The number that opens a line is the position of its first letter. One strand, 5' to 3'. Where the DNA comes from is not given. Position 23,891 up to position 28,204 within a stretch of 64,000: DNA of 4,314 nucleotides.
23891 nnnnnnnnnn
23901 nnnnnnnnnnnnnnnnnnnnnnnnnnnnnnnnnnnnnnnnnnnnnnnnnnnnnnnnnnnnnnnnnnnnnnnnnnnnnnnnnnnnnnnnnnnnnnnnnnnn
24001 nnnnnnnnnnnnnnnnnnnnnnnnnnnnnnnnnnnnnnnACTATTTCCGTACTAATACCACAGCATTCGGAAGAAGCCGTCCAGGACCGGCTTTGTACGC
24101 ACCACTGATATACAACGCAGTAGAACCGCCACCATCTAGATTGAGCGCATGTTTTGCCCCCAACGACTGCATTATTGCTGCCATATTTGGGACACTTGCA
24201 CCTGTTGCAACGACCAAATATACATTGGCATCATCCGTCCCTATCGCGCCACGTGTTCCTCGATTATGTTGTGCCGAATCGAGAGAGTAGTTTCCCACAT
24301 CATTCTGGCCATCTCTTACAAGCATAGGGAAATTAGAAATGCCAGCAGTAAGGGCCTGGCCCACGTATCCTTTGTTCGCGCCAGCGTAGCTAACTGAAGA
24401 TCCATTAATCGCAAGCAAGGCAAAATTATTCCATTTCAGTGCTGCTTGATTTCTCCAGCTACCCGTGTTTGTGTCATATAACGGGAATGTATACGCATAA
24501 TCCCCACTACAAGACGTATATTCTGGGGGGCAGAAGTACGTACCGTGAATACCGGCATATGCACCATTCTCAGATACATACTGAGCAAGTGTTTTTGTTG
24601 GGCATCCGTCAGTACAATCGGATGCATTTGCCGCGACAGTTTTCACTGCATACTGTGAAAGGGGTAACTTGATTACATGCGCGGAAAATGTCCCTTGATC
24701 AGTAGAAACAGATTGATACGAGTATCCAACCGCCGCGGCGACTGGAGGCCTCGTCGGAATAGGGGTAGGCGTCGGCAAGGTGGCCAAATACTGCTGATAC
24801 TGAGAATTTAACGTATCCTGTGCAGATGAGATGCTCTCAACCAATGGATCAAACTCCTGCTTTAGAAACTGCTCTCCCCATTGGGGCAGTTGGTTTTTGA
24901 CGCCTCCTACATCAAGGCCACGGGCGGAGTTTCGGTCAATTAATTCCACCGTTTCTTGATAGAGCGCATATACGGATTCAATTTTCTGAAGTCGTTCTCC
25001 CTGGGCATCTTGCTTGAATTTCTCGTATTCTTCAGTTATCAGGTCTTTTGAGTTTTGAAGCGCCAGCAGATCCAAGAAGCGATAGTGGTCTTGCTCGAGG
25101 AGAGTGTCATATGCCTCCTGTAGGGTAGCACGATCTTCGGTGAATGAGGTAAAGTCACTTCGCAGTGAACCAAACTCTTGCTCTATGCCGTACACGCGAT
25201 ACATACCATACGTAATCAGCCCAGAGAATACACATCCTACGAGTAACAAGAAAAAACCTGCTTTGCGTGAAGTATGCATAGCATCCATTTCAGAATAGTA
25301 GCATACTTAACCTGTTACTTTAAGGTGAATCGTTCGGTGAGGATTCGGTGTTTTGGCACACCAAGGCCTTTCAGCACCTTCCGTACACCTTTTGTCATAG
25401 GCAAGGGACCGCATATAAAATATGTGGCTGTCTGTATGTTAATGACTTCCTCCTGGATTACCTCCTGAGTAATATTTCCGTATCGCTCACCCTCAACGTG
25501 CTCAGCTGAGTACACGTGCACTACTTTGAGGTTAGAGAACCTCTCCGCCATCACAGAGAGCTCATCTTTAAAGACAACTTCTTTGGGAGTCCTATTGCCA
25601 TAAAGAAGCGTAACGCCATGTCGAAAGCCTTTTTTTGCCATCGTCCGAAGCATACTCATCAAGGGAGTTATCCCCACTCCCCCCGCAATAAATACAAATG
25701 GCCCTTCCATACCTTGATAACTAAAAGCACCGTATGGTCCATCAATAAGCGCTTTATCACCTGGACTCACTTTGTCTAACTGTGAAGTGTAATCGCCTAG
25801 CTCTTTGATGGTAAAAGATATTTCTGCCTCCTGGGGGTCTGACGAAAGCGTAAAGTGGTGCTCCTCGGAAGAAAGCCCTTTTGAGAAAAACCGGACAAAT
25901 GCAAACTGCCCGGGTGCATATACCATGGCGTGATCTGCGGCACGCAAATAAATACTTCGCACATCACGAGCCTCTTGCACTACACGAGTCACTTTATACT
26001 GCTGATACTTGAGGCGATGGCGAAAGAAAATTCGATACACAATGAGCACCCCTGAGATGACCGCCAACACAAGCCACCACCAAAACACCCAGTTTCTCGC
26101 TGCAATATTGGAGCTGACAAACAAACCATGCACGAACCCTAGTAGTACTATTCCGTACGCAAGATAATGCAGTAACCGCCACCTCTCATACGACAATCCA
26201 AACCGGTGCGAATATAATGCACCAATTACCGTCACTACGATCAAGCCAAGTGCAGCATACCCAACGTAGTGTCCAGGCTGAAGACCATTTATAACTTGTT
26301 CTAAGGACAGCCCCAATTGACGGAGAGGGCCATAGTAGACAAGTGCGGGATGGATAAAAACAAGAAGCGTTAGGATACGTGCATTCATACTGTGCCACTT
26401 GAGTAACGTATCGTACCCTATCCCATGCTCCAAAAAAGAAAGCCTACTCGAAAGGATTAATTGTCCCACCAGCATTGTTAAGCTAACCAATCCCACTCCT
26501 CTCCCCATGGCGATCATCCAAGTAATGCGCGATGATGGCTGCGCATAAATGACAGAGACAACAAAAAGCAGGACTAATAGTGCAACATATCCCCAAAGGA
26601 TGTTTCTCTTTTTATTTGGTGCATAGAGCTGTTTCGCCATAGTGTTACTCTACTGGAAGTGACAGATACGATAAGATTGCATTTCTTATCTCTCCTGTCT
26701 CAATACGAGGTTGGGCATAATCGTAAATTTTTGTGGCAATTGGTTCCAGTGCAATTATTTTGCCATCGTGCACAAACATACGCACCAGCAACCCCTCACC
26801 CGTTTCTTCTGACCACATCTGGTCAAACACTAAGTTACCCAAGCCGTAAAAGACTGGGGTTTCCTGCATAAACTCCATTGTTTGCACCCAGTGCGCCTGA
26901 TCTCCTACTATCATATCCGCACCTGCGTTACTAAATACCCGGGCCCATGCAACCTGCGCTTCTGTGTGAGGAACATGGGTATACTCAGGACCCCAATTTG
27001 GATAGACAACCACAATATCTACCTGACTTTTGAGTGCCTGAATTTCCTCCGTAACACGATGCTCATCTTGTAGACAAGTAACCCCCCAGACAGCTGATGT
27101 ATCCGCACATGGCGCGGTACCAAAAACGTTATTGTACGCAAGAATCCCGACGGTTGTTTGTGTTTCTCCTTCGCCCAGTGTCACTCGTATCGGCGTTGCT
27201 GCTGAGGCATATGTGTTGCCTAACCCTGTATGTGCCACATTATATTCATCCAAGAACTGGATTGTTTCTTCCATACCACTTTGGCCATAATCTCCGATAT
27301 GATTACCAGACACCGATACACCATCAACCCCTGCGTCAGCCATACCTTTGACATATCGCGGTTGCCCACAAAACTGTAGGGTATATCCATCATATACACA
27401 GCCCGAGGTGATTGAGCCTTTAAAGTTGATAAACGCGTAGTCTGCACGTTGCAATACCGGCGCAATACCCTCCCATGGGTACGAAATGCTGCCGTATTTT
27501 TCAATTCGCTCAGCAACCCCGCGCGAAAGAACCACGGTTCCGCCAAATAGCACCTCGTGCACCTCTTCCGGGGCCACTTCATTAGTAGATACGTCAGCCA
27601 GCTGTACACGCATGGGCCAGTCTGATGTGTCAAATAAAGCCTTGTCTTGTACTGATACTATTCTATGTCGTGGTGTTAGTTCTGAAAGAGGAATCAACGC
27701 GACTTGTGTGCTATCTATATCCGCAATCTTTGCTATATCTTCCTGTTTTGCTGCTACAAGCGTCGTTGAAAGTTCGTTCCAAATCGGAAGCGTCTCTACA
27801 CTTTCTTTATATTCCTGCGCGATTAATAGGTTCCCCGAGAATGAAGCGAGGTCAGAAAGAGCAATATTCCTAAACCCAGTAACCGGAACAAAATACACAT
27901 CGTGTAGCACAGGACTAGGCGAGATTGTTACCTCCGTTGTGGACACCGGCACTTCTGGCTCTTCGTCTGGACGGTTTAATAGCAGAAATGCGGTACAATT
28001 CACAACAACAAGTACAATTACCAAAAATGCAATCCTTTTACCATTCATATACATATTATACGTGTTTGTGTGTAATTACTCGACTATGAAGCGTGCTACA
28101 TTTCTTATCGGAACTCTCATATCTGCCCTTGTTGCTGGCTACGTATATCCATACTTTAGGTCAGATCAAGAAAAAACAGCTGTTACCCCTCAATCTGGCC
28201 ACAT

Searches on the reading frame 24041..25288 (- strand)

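Call 76: search_protein_families(library=pfam, proteins=[window:24041-25288:-], max_evalue=0.0001)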
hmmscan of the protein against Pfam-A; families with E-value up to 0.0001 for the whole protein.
window:24041-25288:- (415 aa): 1 family
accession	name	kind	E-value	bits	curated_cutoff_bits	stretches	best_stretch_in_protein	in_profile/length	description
PF09992.14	NAGPA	-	2.4e-21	77.1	25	1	242-412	2-168/169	Phosphodiester glycosidase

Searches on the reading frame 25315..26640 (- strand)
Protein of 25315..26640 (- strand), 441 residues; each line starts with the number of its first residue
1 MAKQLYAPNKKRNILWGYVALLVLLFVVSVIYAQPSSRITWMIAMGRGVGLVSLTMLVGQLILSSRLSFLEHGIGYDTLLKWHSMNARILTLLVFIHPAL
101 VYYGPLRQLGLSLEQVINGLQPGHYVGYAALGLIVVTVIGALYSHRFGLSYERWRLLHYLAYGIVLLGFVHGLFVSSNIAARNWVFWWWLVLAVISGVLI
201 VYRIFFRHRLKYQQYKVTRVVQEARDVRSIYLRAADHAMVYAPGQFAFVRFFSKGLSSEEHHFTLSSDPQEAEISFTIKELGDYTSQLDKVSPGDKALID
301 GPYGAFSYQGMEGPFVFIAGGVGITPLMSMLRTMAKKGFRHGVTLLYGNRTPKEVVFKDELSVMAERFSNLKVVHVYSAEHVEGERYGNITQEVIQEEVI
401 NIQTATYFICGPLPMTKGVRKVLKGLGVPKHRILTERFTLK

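Call 76: search_protein_families(library=pfam, proteins=[window:25315-26640:-], max_evalue=0.0001)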
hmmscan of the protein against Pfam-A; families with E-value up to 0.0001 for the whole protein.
window:25315-26640:- (441 aa): 4 families
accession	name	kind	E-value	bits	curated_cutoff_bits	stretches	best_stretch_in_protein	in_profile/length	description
PF00175.26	NAD_binding_1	-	5.6e-21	75.7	22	1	317-421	1-109/109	Oxidoreductase NAD-binding domain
PF01794.25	Ferric_reduct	-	4.7e-15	56.2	28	1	50-168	2-120/121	Ferric reductase like transmembrane component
PF08022.18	FAD_binding_8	-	1.2e-08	35.4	22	1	219-305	8-107/109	FAD-binding domain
PF00970.30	FAD_binding_6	-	1.2e-05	26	21.1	1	217-308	4-99/99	Oxidoreductase FAD-binding domain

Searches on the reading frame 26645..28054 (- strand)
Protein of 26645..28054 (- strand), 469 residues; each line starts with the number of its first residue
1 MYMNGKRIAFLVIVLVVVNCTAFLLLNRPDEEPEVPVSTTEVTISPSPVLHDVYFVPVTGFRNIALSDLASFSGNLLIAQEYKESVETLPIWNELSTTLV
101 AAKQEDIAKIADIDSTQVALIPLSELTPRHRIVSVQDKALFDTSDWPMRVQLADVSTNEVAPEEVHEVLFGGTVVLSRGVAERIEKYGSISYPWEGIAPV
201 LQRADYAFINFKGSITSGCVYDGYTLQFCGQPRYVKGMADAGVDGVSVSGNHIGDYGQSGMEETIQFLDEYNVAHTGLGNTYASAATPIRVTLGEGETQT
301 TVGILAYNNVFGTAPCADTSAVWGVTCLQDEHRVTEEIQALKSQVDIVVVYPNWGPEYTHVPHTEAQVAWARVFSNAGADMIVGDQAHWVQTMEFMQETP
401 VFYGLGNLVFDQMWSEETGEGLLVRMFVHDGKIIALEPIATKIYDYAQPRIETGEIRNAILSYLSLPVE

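Call 76: search_protein_families(library=pfam, proteins=[window:26645-28054:-], max_evalue=0.0001)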
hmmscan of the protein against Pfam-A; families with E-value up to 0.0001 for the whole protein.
window:26645-28054:- (469 aa): 1 family
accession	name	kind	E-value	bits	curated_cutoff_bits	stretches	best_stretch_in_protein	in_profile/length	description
PF09587.15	PGA_cap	-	6.4e-54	183.6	27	1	168-412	2-255/255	Bacterial capsule synthesis protein PGA_cap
